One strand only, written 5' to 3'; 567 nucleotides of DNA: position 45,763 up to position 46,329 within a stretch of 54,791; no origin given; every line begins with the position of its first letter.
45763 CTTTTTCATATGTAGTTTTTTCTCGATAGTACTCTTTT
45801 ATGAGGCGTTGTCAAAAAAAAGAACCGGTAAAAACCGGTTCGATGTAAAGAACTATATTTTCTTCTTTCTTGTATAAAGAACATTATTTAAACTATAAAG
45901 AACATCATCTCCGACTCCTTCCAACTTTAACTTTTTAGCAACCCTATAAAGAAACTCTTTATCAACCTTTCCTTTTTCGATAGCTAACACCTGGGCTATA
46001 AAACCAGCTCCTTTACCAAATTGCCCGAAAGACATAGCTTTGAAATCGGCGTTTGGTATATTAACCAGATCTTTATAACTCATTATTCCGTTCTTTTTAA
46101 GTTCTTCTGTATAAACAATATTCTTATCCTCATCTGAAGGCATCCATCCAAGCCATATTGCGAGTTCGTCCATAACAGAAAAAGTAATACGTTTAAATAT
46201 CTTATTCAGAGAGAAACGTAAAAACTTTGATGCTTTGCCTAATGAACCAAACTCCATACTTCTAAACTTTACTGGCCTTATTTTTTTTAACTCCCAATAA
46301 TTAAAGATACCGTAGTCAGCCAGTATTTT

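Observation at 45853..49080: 1075-aa SF2 helicase whose C-terminal half is six unassigned ~74-aa tandem repeats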

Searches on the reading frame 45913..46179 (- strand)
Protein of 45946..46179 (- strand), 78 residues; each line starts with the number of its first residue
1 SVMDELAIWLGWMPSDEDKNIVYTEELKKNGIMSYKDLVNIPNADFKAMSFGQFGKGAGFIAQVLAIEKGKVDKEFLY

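Call 8: search_protein_families(library=pfam, proteins=[window:45946-46179:-], max_evalue=10)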
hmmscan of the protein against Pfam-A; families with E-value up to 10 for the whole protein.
seq(78 aa): 0 families

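Call 23: find_homologous_proteins(query=A2, max_evalue=0.01)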
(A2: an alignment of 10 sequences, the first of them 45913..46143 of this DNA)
Query A2 (10 sequences): 259 candidates shared short words with the query, none scored E <= 0.01.
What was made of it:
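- Tried and rejected: The word-indexed homologue search with the 10-unit profile found nothing (call 23).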

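Call 33: predict_structure(alignment_id=A2)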
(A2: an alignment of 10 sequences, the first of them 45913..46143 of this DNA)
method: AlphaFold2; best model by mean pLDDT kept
length: 77 residues; sequences in the alignment: 10
mean_pLDDT: 87.4   pTM: 0.75
mean pLDDT of the five models: 87.4, 87.0, 85.8, 85.5, 83.7
residues with pLDDT >= 90: 49; 70-90: 24; 50-70: 2; < 50: 2
segments of 3 or more residues with pLDDT < 50: none
pLDDT, mean of each block of 10 residues (from residue 1): 75 92 91 93 93 88 91 73
secondary structure, 60 per line:
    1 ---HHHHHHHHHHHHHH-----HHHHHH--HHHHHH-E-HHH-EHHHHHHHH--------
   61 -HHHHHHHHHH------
elements in order: H4-17 H23-28 H31-36 H45-52 H62-71
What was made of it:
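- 45913..46143 (-): Repeat unit 6, aa 980-1056. The single-unit model has pLDDT 87.4 (call 33).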

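Call 34: search_protein_representatives(alignment_id=A2)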
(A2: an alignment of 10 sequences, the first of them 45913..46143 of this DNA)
Query: 10 sequences, 72 profile positions. Proteins with E-value up to 0.001 (for the whole library): 130; up to 1e-10: 110; up to 1e-30: 61. The best 130 are listed.
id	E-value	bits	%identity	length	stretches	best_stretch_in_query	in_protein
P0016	2.8e-122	415.3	-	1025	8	1-72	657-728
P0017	8.3e-121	410.6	-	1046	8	5-72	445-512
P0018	1.4e-107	368.2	-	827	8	2-72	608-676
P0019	4.2e-96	331.4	-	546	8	1-72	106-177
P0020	3.6e-94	325.2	-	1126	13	4-72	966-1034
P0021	4.2e-83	289.8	-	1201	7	2-72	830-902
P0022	1.2e-82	288.4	-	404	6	5-71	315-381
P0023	3.0e-81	283.8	-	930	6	2-72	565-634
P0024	1.0e-78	275.7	-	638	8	4-72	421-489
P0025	2.5e-76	268.1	-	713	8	1-72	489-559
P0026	8.1e-72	253.6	-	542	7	4-72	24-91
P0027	4.2e-69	244.9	-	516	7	16-70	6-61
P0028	1.4e-67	240.1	-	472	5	3-72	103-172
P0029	3.5e-66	235.6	-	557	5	1-72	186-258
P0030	4.0e-66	235.4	-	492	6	4-71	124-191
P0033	2.9e-61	219.8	-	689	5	5-71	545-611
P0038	2.0e-56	204.3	-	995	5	3-72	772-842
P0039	4.8e-55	199.9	-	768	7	1-72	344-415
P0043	6.0e-50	183.6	-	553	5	3-72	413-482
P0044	6.2e-50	183.5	-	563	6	5-72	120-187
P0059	2.3e-38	146.5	-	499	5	4-70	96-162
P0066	1.7e-35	137.3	-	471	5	1-70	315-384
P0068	1.2e-33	131.3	-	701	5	2-54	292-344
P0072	1.5e-32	127.8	-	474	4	7-70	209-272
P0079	1.3e-29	118.4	-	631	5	12-72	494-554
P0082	8.1e-29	115.9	-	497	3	3-72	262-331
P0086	1.5e-26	108.6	-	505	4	4-67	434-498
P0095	3.2e-21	91.5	-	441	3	4-70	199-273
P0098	3.3e-20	88.3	-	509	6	9-60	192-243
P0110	6.3e-16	74.6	-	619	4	10-72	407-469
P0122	9.4e-11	58.0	-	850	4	8-68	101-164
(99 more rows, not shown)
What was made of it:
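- Tried and rejected: The exhaustive HMM search was needed (call 34).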

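Call 39: fold_search(model_id=the predicted structure, library=pdb)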
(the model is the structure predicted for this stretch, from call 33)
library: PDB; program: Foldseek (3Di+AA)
matches with E <= 10: 12; with E <= 0.001: 0
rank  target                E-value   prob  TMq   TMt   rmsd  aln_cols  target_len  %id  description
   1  4zcf_C                3.3e+00  0.05  0.25  0.06  10.8        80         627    9  Structural basis of asymmetric DNA methylation and ATP-triggered long-range diffusion by EcoP15I (released 2015-07-29)
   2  1wcl_MODEL_1_A        4.7e+00  0.07  0.30  0.31   7.1        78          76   14  NMR structure of the carboxyterminal domains of Escherichia coli NusA (released 2005-08-31)
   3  9z2x                  5.3e+00  0.06  0.33  0.09   8.1        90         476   13  Crystal structure of Glutamate-tRNA synthetase GluRS from Chlamydia pneumoniae (Orthorhombic C form) (released 2025-11-26)
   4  9ui4_B                6.0e+00  0.08  0.31  0.10   5.9        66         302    6  Rad51 presynaptic complex (released 2025-09-10)
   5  9y81_A                6.0e+00  0.05  0.33  0.09   8.1        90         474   13  Crystal structure of Glutamate-tRNA synthetase GluRS from Chlamydia pneumoniae (released 2025-09-24)
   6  1uwo_MODEL_1_A        7.2e+00  0.03  0.26  0.23  11.4        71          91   14  CALCIUM FORM OF HUMAN S100B, NMR, 20 STRUCTURES (released 1998-06-10)
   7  7adt_A                7.6e+00  0.02  0.24  0.18  10.3        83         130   17  Orf virus Apoptosis inhibitor ORFV125 (released 2021-10-06)
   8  3f51_C                8.1e+00  0.03  0.27  0.24  12.7        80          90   10  Crystal Structure of the clp gene regulator ClgR from Corynebacterium glutamicum (released 2008-11-18)
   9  5k98_B                8.6e+00  0.06  0.33  0.35  10.1        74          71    9  Structure of HipA-HipB-O2-O3 complex (released 2016-06-22)
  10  8gja_F                9.1e+00  0.06  0.33  0.11   5.4        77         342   14  RAD51C-XRCC3 structure (released 2023-08-16)
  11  9q2a_R                9.7e+00  0.05  0.29  0.10   5.7        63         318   10  BCDX2-CX3-RAD51-RAD51-ssDNA supercomplex (released 2026-03-04)
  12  6gy7_A                9.7e+00  0.04  0.33  0.11   8.4        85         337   19  Crystal structure of XaxB from Xenorhabdus nematophil (released 2018-07-25)

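Call 40: search_protein_families(library=pfam, proteins=[P0044, P0033, P0059, P0110, P0079, P0095, P0098, P0086, P0068, P0122], max_evalue=0.01)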
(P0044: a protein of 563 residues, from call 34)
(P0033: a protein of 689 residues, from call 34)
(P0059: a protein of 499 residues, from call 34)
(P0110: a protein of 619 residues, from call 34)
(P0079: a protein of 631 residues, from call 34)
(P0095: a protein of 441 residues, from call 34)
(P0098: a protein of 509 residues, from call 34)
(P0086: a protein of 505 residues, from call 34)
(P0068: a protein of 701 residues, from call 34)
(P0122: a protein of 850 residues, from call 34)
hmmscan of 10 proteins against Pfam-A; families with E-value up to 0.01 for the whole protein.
P0044 (563 aa): 1 family
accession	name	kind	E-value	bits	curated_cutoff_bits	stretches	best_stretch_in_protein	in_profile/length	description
PF02516.20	STT3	-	2.8e-05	24.3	24.5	0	125-163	41-73/405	Oligosaccharyl transferase STT3, N-terminal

P0033 (689 aa): 1 family
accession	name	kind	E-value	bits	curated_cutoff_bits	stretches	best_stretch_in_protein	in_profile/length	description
PF13443.12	HTH_26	-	3.2e-07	30.9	22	0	440-462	31-53/63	Cro/C1-type HTH DNA-binding domain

P0059 (499 aa): 1 family
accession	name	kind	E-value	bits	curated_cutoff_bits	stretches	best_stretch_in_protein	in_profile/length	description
PF23010.2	RA_3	-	2.7e-08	34.5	27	0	415-448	55-88/94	PHLPP protein RA domain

P0110 (619 aa): 0 families

P0079 (631 aa): 1 family
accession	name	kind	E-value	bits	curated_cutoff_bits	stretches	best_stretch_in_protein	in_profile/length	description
PF14520.12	HHH_5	-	0.0074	17.2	27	0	568-594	16-42/57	Helix-hairpin-helix domain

P0095 (441 aa): 0 families

P0098 (509 aa): 0 families

P0086 (505 aa): 0 families

P0068 (701 aa): 0 families

P0122 (850 aa): 2 families
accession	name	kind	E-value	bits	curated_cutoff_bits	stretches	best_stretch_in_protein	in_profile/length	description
PF04545.22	Sigma70_r4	-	8.3e-08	32.1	24.1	1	785-827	10-46/50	Sigma-70, region 4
PF04542.20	Sigma70_r2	-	1.8e-05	24.9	24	1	613-669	7-63/71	Sigma-70 region 2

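Call 45: search_solved_structures(query=A3, max_evalue=10, show_alignments=3)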
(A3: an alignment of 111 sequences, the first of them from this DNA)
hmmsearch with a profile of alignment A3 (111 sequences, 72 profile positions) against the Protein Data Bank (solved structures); distinct sequences matched with E-value up to 10: 3.
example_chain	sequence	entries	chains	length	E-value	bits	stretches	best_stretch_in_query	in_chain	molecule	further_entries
9c51_A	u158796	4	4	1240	0.3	14.3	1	39-70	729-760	DNA polymerase gamma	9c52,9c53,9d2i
1doq_A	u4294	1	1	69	0.41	13.9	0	8-34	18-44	RNA POLYMERASE ALPHA SUBUNIT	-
5uqj_A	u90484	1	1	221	0.68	13.2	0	9-25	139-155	U6 snRNA phosphodiesterase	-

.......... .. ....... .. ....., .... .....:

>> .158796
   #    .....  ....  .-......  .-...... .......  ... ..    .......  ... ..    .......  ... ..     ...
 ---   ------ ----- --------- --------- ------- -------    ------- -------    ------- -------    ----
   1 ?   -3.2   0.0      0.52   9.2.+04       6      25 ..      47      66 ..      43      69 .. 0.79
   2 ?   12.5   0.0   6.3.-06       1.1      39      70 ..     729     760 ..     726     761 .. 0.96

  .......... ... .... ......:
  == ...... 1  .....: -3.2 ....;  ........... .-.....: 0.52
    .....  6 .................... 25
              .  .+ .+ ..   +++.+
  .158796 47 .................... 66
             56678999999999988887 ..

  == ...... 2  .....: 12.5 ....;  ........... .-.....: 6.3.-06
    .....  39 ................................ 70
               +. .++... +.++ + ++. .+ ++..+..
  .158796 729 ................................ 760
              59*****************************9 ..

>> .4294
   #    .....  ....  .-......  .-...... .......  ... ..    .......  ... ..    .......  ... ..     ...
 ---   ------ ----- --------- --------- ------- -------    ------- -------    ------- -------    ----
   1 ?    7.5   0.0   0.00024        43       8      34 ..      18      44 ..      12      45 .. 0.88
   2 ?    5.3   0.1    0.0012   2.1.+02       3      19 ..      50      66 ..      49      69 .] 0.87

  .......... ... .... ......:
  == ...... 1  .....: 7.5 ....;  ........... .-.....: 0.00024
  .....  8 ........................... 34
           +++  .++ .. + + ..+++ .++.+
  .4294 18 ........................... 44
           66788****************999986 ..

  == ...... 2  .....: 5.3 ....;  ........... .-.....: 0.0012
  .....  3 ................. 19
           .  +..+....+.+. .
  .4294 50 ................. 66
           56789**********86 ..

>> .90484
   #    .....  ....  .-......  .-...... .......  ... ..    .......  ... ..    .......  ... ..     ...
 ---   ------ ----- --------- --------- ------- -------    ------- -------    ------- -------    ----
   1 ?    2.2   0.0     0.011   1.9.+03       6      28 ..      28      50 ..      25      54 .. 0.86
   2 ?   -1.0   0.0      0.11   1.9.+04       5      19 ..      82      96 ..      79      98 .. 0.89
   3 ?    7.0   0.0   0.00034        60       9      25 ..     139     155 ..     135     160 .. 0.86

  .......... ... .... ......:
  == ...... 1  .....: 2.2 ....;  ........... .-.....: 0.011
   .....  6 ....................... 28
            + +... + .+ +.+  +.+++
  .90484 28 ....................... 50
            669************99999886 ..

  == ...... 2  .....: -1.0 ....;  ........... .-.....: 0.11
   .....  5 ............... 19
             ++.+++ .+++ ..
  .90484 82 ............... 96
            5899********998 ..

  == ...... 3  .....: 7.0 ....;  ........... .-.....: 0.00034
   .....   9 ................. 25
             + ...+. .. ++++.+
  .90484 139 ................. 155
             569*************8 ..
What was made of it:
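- On Helix-hairpin-helix / (HhH)2 domains (HHH_5, RNA_pol_A_CTD, NusA AR, Rad51-N): The PDB profile search gives alpha-CTD at E 0.41 (call 45).
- Closest known: Enzymes with tandem helix-hairpin-helix arrays: Methanopyrus topoisomerase V with 12. Same: The weak top hits are alpha-CTD (E 0.41), NusA AR and Rad51-N (calls 39, 45).
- Tried and rejected: The profile search of PDB sequences with 111 units gave only sub-threshold hits: Pol gamma fingers at E 0.3 and RNAP alpha-CTD at E 0.41 (call 45).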

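Call 48: list_cluster_members(proteins=[P0016, P0017, P0020, P0021, P0044, P0033, P0059, P0122, P0024, P0038])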
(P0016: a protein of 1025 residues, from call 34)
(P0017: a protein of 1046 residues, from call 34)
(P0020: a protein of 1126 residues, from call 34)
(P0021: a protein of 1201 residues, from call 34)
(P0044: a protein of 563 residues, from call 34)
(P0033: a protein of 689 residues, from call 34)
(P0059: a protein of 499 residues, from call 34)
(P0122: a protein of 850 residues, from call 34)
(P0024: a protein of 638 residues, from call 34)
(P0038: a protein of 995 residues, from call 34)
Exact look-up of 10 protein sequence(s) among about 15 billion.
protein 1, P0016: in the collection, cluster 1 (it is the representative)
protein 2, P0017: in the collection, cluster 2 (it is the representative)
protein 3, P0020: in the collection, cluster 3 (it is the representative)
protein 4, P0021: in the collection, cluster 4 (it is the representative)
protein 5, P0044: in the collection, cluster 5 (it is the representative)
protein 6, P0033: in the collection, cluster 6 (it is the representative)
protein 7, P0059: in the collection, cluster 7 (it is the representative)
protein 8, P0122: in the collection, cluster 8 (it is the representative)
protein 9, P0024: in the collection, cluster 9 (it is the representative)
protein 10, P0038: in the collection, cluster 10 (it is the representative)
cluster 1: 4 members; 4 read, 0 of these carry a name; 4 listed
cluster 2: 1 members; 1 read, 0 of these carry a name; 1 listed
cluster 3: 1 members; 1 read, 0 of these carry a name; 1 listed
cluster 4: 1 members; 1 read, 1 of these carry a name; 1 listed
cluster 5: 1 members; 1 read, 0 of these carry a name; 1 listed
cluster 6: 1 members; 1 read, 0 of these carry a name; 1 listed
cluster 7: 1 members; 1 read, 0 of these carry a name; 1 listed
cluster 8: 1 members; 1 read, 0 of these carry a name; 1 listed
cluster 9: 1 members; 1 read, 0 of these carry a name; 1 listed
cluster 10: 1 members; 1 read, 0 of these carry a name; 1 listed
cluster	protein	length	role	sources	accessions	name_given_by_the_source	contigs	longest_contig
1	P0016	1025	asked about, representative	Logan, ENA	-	-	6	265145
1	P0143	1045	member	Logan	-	-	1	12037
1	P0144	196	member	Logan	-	-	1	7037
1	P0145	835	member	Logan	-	-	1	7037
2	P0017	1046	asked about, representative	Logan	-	-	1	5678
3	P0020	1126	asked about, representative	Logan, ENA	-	-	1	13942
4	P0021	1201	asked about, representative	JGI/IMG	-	superfamily II DNA or RNA helicase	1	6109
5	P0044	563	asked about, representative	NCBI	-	-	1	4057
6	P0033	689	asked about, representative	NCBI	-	-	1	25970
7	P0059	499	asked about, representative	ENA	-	-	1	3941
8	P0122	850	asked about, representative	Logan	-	-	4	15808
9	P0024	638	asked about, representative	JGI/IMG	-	-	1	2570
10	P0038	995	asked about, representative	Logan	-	-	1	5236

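Call 49: find_encoding_contigs(protein=P0016, flank=6000, max_places=2)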
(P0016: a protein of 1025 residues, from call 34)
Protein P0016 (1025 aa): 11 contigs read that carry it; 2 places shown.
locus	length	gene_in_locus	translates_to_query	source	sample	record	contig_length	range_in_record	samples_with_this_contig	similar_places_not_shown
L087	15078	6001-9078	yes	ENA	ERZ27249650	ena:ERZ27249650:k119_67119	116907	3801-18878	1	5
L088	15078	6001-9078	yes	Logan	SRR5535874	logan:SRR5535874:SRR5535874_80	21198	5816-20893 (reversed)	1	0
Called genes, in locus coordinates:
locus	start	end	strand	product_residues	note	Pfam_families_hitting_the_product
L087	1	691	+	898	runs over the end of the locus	PF22352:K319L-like_PKD, PF00041:fn3 (weak), PF01471:PG_binding_1 (weak)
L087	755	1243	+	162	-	-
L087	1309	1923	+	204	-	-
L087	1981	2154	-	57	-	-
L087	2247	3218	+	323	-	-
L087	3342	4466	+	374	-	-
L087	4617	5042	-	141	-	-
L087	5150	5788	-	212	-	PF09992:NAGPA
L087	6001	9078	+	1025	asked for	PF00270:DEAD, PF04851:ResIII, PF18766:SWI2_SNF2, PF00271:Helicase_C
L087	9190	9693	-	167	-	-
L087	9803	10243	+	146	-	-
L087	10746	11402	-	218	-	-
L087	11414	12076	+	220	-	PF00574:CLP_protease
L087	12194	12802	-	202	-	-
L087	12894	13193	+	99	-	-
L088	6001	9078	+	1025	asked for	PF00270:DEAD, PF04851:ResIII, PF18766:SWI2_SNF2, PF00271:Helicase_C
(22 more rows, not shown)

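Call 50: find_encoding_contigs(protein=P0033, flank=6000, max_places=2)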
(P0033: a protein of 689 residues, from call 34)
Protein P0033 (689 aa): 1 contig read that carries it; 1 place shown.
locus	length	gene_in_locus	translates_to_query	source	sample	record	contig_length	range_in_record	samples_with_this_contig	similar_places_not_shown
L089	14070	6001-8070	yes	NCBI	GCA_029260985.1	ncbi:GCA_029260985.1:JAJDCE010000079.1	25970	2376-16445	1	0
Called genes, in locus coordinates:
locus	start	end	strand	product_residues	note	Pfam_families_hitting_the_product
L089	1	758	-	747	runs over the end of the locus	PF19527:DUF6055 (weak)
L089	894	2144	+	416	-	-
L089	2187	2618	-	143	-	-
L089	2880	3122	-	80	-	-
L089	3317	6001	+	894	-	-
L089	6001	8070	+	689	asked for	PF13443:HTH_26 (faint)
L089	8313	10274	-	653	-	PF00012:HSP70, PF06723:MreB_Mbl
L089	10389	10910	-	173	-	PF01025:GrpE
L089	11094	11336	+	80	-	-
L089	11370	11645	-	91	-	PF05635:23S_rRNA_IVP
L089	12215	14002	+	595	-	PF00154:RecA_N (faint), PF00270:DEAD (faint), PF01637:ATPase_2 (faint), PF03796:DnaB_C (faint), PF06745:ATPase, PF12775:AAA_7 (faint), PF13481:AAA_25, PF06745:ATPase, +11 more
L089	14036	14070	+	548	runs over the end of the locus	-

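Call 96: search_protein_families(library=pfam, alignment_id=A7, max_evalue=0.0001)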
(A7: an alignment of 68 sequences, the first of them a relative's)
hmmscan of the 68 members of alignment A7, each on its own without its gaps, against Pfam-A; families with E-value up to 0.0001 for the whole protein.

A. member 1, P0016 (1025 aa): 5 families
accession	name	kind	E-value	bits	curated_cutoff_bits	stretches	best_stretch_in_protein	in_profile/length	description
PF04851.21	ResIII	-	2.1e-23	83.5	22.5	1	20-167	3-162/164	Type III restriction enzyme, res subunit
PF00270.35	DEAD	-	7.9e-14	52.2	26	1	35-171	10-163/167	DEAD/DEAH box helicase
PF00271.37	Helicase_C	-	4.2e-13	50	23.5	1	248-346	11-109/110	Helicase conserved C-terminal domain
PF18766.7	SWI2_SNF2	-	1.6e-08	34.9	26.7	1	40-219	18-207/221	SWI2/SNF2 ATPase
PF19818.4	DUF6301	-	8.8e-05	23.1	27.2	0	715-752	12-47/137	Family of unknown function (DUF6301)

B. families by the number of members that match (of 68 scanned): 15 families
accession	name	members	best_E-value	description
PF04851.21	ResIII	24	2.1e-31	Type III restriction enzyme, res subunit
PF00271.37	Helicase_C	22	5.8e-16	Helicase conserved C-terminal domain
PF00270.35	DEAD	20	7.9e-14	DEAD/DEAH box helicase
PF18766.7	SWI2_SNF2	10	7.5e-12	SWI2/SNF2 ATPase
PF19818.4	DUF6301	4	2.5e-07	Family of unknown function (DUF6301)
PF14882.11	INT_rpt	3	1.2e-08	Integrase repeat unit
PF04542.20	Sigma70_r2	2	4.3e-16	Sigma-70 region 2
PF04545.22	Sigma70_r4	2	1e-09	Sigma-70, region 4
PF13443.12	HTH_26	2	3.2e-07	Cro/C1-type HTH DNA-binding domain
PF06514.17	PsbU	2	5.2e-07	Photosystem II 12 kDa extrinsic protein (PsbU)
PF23010.2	RA_3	1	2.7e-08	PHLPP protein RA domain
PF25149.1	DUF7825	1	7.3e-06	Domain of unknown function (DUF7825)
PF13307.12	Helicase_C_2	1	7.6e-06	Helicase C-terminal domain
PF02424.20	ApbE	1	9.3e-05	ApbE family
PF02216.22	B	1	9.8e-05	B domain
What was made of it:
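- Sigma-70 r2 and r4 domains occur in 2 proteins (calls 40, 96). Every identified partner domain acts on nucleic acid (helicases, sigma-70; calls 40, 96), and the small unassigned heads look HTH-like only by eye.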
